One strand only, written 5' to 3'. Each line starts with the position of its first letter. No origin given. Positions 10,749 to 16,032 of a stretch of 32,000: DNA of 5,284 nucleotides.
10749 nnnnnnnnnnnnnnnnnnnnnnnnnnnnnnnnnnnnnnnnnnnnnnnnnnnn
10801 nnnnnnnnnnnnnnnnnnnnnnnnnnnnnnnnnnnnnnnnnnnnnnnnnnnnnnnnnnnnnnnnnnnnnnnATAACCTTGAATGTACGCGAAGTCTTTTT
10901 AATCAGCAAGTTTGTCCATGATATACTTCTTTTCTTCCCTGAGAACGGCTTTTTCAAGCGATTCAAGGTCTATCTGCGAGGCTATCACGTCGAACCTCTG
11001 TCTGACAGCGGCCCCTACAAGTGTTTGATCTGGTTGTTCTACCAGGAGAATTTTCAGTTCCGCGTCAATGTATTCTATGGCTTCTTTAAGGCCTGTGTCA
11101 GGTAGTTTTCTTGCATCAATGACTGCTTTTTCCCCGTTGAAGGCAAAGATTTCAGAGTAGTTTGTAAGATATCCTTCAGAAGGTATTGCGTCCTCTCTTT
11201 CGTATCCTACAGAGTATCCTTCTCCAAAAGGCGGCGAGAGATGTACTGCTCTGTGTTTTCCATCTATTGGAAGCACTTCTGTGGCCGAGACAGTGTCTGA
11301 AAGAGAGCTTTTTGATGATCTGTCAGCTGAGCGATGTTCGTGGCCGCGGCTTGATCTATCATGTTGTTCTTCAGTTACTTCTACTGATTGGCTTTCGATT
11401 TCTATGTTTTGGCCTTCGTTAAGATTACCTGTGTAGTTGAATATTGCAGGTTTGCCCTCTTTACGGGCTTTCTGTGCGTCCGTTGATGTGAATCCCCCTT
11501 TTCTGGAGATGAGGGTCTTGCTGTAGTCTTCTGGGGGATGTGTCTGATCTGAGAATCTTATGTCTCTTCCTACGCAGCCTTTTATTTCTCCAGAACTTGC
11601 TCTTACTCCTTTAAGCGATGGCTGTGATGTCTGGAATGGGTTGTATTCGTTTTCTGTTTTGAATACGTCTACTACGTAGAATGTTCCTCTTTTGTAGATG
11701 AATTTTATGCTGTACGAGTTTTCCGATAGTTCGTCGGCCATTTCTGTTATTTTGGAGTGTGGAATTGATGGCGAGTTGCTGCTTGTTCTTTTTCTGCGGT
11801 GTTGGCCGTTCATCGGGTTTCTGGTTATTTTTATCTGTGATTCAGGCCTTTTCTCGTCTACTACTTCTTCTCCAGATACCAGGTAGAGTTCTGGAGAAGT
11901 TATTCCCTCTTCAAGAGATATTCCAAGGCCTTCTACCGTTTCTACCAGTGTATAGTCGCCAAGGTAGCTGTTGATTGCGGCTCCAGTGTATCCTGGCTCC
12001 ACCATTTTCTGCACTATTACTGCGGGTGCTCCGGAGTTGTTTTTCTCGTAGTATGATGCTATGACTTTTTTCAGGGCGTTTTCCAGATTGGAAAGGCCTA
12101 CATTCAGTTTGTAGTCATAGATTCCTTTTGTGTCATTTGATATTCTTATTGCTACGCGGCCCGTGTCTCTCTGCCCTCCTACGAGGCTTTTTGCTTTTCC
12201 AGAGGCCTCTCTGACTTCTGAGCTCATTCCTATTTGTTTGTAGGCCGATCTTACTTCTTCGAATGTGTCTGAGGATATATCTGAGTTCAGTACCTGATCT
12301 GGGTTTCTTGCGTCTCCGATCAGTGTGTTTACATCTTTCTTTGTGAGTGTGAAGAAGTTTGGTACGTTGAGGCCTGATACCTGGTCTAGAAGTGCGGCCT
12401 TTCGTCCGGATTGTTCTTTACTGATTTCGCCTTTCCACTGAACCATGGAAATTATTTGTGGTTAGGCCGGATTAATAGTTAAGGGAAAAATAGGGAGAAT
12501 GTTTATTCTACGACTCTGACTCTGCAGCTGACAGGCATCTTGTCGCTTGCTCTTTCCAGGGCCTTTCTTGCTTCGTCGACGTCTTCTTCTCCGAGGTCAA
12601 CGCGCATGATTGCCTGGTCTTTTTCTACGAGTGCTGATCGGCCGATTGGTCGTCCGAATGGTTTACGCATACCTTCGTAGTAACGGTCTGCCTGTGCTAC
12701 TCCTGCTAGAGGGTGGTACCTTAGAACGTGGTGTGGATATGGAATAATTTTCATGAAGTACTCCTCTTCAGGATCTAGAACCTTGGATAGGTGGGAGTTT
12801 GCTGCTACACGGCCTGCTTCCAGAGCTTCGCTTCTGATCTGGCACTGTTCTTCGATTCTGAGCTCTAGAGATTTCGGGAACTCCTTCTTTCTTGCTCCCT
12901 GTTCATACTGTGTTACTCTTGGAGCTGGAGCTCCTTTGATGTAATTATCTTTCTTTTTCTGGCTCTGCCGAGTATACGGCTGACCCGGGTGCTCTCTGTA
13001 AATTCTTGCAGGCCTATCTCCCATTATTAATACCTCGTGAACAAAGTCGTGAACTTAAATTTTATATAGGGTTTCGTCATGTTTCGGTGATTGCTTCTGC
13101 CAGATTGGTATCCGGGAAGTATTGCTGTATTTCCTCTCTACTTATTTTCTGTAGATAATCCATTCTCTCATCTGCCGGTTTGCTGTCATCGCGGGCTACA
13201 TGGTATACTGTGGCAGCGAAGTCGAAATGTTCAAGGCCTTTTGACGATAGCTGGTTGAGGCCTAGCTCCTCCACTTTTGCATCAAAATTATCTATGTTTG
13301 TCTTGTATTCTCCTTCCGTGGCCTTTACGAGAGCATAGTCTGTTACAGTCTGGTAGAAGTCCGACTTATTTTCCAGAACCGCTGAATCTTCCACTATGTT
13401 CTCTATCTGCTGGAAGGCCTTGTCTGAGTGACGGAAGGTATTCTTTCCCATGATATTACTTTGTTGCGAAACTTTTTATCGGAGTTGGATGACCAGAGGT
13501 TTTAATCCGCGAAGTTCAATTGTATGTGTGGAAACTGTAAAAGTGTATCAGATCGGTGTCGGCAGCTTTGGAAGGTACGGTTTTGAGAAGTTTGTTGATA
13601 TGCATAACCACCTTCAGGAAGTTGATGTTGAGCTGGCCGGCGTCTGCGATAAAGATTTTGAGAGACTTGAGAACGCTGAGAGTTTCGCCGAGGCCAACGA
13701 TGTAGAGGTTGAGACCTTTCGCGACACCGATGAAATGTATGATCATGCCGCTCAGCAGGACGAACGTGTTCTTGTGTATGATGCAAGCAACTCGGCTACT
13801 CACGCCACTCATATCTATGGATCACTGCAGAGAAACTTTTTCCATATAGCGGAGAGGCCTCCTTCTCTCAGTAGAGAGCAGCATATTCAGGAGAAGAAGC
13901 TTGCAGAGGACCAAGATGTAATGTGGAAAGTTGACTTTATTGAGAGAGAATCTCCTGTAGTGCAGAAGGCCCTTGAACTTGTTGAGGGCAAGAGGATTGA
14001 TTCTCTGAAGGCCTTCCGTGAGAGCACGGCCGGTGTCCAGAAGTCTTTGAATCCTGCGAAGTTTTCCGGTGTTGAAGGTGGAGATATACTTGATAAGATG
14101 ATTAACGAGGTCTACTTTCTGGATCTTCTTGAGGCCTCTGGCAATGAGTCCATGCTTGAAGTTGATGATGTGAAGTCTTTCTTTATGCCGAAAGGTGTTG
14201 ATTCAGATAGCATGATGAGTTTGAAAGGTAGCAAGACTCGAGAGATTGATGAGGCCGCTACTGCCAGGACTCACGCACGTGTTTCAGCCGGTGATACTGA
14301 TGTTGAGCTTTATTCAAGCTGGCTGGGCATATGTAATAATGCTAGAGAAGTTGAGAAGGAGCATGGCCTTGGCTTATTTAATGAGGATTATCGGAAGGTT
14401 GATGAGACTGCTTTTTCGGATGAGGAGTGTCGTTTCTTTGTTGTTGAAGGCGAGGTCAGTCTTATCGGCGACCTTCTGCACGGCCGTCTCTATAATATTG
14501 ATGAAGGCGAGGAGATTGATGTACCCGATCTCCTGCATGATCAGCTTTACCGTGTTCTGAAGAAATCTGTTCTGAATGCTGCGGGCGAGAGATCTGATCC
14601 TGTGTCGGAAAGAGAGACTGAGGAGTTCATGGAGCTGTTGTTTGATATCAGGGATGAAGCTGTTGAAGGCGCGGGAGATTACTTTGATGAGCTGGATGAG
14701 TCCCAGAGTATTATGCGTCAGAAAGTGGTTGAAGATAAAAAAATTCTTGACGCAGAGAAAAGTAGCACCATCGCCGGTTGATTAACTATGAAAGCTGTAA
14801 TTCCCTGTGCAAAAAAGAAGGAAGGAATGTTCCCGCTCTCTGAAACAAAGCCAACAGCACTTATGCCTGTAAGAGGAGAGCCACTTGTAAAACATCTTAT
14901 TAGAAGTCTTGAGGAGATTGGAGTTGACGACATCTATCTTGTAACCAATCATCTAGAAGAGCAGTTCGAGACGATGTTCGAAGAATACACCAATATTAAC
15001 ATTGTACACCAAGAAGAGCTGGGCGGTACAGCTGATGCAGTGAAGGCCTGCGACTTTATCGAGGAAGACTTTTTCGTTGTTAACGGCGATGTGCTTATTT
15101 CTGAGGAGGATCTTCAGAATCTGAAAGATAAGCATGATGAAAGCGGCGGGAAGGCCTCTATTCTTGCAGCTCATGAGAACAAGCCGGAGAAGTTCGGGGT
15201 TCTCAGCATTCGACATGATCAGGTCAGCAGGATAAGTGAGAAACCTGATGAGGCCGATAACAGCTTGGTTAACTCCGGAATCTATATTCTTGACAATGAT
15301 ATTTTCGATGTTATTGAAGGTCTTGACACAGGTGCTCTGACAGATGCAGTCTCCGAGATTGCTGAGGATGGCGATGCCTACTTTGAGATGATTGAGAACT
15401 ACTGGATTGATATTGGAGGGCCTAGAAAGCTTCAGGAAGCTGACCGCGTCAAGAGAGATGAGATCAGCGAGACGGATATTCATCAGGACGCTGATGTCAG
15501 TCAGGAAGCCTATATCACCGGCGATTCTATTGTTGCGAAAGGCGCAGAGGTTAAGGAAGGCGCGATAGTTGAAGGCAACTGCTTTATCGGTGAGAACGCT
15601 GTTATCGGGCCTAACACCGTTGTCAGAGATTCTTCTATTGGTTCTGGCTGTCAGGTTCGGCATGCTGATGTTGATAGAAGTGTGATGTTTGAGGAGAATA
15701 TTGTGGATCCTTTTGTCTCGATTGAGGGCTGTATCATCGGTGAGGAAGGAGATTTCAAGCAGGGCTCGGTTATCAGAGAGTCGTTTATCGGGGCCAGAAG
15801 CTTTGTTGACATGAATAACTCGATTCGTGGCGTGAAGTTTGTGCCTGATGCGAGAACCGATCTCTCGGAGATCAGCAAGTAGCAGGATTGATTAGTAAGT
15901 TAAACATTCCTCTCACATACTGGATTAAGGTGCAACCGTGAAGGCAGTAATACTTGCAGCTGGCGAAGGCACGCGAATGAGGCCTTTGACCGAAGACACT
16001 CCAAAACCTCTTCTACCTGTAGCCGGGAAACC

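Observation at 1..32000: The palindromic hexamer AGGCCT is hugely over-represented, independent of reading frame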

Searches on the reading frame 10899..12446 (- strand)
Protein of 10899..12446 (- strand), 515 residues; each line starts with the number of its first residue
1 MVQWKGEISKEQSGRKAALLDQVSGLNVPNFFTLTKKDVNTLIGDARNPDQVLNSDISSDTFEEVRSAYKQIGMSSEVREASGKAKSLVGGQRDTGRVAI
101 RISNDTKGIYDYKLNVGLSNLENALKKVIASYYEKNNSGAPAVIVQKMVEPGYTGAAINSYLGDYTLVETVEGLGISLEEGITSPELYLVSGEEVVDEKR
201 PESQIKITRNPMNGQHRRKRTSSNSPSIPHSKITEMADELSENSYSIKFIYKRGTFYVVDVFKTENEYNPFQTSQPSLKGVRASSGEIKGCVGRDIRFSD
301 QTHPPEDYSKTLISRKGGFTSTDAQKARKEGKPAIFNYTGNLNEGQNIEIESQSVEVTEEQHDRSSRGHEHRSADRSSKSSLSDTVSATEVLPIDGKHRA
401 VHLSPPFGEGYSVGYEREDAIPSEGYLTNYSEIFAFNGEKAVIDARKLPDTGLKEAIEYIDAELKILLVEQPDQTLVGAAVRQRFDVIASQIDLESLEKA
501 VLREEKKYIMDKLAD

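Call 6: find_encoding_contigs(protein=window:10899-12446:-, flank=10000, max_places=4)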
Protein window:10899-12446:- (515 aa): 1 contig read that carries it; 1 place shown.
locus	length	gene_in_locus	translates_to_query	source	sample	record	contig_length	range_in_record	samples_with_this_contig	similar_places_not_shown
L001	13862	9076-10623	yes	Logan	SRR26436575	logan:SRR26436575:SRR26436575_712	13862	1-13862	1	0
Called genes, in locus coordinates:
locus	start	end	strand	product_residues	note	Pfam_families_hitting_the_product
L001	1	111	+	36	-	?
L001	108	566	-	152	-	PF26602:HVO_2718_N, PF24250:HVO_2718 (weak)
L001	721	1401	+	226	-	PF00484:Pro_CA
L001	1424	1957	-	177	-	PF12840:HTH_20 (weak), PF25213:HVO_A0261_N (weak), PF01022:HTH_5, PF01978:TrmB (faint), PF09339:HTH_IclR (weak)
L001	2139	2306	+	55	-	-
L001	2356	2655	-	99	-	-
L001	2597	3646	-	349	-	PF02879:PGM_PMM_II, PF02880:PGM_PMM_III, PF00408:PGM_PMM_IV (weak)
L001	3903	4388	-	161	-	-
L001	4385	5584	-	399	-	PF00483:NTP_transferase, PF01128:IspD (weak), PF12804:NTP_transf_3, PF24894:Hexapep_GlmU (faint), PF25084:LbH_EIF2B (weak), PF00132:Hexapep (faint), PF25087:GMPPB_C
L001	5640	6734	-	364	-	PF00483:NTP_transferase, PF12804:NTP_transf_3, PF25087:GMPPB_C (weak), PF00132:Hexapep (faint), PF25084:LbH_EIF2B, PF25087:GMPPB_C, PF24894:Hexapep_GlmU (weak)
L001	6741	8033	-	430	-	PF01408:GFO_IDH_MocA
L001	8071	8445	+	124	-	-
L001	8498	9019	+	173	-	PF00252:Ribosomal_L16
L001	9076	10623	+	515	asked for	PF01326:PPDK_N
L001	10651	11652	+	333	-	PF01866:Diphthamide_syn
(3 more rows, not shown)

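Call 7: search_protein_families(library=pfam, proteins=[window:10899-12446:-])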
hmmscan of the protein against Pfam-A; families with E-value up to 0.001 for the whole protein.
window:10899-12446:- (515 aa): 1 family
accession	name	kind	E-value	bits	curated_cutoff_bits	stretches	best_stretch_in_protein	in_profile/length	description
PF01326.24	PPDK_N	-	4.1e-09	36.6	27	1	15-239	6-276/328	Pyruvate phosphate dikinase, AMP/ATP-binding domain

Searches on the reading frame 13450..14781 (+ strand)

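Call 7: search_protein_families(library=pfam, proteins=[window:13450-14781:+])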
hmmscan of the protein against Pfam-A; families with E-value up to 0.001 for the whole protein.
window:13450-14781:+ (443 aa): 1 family
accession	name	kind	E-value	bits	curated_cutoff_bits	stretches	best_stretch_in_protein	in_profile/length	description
PF01408.29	GFO_IDH_MocA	-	8e-08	33.4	24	1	32-162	3-119/120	Oxidoreductase family, NAD-binding Rossmann fold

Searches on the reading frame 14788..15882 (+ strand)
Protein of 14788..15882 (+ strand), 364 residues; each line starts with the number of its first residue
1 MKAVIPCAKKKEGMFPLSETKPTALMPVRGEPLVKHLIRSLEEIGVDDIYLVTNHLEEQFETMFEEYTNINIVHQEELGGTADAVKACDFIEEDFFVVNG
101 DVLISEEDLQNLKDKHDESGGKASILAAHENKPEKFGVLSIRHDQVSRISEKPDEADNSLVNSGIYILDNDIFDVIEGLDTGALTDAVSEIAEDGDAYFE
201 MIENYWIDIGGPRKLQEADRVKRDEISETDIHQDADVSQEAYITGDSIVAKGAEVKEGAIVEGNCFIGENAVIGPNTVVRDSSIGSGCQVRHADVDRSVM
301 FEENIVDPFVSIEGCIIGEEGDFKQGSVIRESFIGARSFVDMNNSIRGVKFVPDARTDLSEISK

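Call 7: search_protein_families(library=pfam, proteins=[window:14788-15882:+])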
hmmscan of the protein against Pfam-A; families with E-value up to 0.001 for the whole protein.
window:14788-15882:+ (364 aa): 6 families
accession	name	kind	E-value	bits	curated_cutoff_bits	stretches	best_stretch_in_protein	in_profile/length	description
PF00483.29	NTP_transferase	-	4.8e-31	108.6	21.2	1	14-220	13-240/245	Nucleotidyl transferase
PF25084.1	LbH_EIF2B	-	4.1e-14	52.9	54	2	252-334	9-93/105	EIF2B subunit epsilon LbH domain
PF12804.13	NTP_transf_3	-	9.3e-10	39.3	27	1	24-131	17-126/160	MobA-like NTP transferase domain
PF00132.30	Hexapep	-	1.4e-08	34.5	27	1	264-291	1-29/36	Bacterial transferase hexapeptide (six repeats)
PF24894.1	Hexapep_GlmU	-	2.7e-08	34.3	23.3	1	278-345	15-82/104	GlmU-like, C-terminal hexapeptide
PF16314.11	DUF4954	-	0.00039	19.6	26.2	0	211-294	195-275/433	Domain of unknown function (DUF4954)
